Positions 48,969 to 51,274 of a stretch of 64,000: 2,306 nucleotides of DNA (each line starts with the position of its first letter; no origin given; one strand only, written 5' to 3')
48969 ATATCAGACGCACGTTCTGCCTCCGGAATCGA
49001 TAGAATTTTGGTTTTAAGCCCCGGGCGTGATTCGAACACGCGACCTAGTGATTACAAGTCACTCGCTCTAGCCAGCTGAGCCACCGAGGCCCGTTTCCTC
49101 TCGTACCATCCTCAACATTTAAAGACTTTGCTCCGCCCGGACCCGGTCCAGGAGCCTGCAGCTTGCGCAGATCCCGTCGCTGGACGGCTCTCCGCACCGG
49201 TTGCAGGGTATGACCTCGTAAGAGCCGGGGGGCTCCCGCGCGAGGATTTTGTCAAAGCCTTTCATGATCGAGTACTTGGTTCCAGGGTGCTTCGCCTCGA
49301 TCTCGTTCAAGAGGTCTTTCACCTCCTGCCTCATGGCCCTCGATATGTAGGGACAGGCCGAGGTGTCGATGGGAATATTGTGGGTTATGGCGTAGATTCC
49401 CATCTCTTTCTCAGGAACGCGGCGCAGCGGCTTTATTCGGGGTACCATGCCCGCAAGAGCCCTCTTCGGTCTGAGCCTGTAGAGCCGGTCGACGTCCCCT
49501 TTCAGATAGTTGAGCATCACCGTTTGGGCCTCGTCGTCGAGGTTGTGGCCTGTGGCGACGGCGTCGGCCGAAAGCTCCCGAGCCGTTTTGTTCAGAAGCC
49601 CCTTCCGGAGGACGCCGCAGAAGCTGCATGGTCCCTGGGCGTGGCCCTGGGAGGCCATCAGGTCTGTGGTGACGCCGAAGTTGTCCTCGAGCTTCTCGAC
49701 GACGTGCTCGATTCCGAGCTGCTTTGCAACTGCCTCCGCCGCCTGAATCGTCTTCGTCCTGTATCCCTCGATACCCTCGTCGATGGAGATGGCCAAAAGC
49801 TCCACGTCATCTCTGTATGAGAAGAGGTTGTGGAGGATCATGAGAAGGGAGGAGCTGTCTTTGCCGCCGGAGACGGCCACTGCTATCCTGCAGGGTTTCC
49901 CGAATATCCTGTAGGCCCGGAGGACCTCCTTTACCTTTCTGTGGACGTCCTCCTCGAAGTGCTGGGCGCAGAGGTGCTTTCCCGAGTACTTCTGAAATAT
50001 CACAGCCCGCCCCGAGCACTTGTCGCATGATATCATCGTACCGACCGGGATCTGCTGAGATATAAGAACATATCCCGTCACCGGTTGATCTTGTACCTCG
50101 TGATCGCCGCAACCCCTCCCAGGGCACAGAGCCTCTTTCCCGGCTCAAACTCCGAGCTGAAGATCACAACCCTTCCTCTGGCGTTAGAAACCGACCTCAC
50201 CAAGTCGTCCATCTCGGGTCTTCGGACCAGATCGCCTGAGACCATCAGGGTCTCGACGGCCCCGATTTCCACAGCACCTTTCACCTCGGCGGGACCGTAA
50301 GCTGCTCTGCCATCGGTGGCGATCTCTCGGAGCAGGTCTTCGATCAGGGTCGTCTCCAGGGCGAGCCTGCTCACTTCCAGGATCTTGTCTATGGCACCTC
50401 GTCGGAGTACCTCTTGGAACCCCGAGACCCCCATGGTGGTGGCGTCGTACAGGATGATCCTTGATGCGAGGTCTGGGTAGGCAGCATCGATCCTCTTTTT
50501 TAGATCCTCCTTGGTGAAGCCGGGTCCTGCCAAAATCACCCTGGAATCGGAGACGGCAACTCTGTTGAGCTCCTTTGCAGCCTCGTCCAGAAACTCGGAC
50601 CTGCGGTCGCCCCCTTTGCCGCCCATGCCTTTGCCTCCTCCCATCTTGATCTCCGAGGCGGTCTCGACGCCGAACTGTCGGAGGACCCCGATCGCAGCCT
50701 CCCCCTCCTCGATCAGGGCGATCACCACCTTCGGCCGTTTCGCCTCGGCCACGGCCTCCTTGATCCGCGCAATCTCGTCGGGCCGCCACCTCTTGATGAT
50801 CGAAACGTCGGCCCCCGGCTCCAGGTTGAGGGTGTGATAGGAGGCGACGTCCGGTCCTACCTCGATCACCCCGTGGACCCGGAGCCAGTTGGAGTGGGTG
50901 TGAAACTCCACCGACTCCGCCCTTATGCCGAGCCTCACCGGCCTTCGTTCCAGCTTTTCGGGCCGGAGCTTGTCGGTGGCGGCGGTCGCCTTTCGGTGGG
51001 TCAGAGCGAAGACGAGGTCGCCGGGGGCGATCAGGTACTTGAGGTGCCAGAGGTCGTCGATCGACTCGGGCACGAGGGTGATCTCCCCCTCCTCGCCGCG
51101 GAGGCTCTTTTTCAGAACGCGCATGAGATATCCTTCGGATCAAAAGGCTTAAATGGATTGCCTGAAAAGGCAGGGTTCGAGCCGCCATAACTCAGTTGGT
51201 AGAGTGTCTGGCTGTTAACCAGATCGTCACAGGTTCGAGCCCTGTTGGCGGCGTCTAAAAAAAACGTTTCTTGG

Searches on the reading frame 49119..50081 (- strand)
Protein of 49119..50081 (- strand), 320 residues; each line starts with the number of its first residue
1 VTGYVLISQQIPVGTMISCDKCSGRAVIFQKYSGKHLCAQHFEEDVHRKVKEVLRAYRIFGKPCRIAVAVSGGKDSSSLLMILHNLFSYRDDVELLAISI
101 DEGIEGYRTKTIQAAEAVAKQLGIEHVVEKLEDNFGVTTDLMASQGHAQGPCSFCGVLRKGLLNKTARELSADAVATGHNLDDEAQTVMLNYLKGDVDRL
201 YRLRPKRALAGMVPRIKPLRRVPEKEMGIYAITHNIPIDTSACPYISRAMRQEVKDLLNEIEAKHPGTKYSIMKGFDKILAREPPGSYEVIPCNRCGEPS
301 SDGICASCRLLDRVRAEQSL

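Call 18: search_protein_families(library=pfam, proteins=[window:49119-50081:-])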
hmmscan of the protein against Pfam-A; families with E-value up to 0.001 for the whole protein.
window:49119-50081:- (320 aa): 6 families
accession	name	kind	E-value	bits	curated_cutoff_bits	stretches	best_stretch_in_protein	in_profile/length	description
PF01171.26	ATP_bind_3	-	1.3e-13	51.5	27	1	66-237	2-162/182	PP-loop family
PF22082.2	TtuA_LIM_N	-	3.5e-10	40.2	27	1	19-42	2-25/26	2-thiouridine synthetase TtuA, N-terminal LIM domain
PF03054.22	tRNA_Me_trans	-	8.3e-09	35.8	20.6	1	65-184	2-131/202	tRNA methyl transferase HUP domain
PF24167.1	DUF7411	-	4.6e-06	26.8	28.7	1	66-190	3-114/194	Family of unknown function (DUF7411)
PF01507.26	PAPS_reduct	-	8.5e-06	26.3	22.5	1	66-238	2-156/175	Phosphoadenosine phosphosulfate reductase domain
PF16503.10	zn-ribbon_14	-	0.00089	19.1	34.9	1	293-313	3-23/32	Zinc-ribbon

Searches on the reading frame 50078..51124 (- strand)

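Call 18: search_protein_families(library=pfam, proteins=[window:50078-51124:-])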
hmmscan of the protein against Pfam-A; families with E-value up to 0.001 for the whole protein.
window:50078-51124:- (348 aa): 3 families
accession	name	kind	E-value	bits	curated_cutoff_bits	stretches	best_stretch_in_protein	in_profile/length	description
PF03463.20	eRF1_1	-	3.5e-31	108.2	23.8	1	1-125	1-123/123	eRF1 domain 1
PF03465.20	eRF1_3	-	7.3e-21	75.1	25.8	1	257-346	4-106/106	eRF1 domain 3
PF03464.20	eRF1_2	-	8.7e-07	29.8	27.1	1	134-244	3-127/133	eRF1 domain 2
